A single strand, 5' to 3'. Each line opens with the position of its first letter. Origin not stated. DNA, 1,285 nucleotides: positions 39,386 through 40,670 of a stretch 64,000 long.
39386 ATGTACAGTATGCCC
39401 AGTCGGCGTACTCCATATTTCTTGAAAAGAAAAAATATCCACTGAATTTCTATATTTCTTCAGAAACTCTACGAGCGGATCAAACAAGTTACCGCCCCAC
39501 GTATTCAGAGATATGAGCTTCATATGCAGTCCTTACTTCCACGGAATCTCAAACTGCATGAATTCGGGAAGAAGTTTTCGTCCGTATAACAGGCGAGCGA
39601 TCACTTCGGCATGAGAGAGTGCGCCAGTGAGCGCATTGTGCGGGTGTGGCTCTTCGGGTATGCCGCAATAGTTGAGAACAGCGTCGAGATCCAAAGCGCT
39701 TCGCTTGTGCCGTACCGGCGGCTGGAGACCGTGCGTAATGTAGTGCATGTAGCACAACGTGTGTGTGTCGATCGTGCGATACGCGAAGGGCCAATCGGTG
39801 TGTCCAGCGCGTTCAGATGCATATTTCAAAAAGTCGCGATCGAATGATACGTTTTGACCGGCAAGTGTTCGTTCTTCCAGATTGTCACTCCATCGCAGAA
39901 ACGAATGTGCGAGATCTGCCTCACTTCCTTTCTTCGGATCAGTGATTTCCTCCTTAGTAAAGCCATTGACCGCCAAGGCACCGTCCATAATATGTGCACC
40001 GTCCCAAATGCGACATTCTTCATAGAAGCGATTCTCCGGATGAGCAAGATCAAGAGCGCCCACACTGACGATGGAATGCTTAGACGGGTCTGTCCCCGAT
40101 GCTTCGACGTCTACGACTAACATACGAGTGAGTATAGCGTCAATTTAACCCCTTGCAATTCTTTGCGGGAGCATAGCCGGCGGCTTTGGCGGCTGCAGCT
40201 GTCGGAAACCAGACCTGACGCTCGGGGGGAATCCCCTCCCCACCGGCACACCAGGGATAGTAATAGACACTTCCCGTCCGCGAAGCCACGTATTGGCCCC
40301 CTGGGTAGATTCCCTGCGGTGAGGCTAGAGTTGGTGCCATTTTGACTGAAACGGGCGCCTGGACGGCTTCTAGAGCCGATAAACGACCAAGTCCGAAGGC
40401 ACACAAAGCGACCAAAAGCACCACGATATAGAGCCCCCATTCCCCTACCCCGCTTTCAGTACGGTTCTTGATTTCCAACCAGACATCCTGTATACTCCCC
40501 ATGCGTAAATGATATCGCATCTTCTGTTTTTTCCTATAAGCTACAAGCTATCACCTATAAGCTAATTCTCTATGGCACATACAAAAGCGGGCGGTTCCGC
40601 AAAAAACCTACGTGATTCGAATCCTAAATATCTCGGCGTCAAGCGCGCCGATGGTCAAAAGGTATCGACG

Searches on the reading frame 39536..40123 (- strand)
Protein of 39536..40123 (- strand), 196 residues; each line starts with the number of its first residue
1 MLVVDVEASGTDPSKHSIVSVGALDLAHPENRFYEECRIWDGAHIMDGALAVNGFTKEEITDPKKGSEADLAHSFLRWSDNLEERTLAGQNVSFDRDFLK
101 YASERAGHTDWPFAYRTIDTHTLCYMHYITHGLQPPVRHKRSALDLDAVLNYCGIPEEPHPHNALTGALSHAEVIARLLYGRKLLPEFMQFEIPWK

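Call 79: search_protein_families(library=pfam, proteins=[window:39536-40123:-], max_evalue=0.001)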
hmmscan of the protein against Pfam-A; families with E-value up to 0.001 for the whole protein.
window:39536-40123:- (196 aa): 2 families
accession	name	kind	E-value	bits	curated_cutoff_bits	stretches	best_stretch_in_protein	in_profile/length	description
PF00929.31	RNase_T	-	5.7e-09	37.2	24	1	2-166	1-155/164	Exonuclease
PF16473.11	Rv2179c-like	-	1.8e-05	24.9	27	1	2-141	3-143/177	3'-5' exoribonuclease Rv2179c-like domain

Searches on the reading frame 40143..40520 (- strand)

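Call 79: search_protein_families(library=pfam, proteins=[window:40143-40520:-], max_evalue=0.001)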
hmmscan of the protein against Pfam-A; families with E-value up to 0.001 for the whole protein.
window:40143-40520:- (126 aa): 1 family
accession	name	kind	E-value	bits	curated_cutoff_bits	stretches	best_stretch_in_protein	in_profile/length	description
PF02805.21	Ada_Zn_binding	-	0.0002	21.7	23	1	77-123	18-63/65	Metal binding domain of Ada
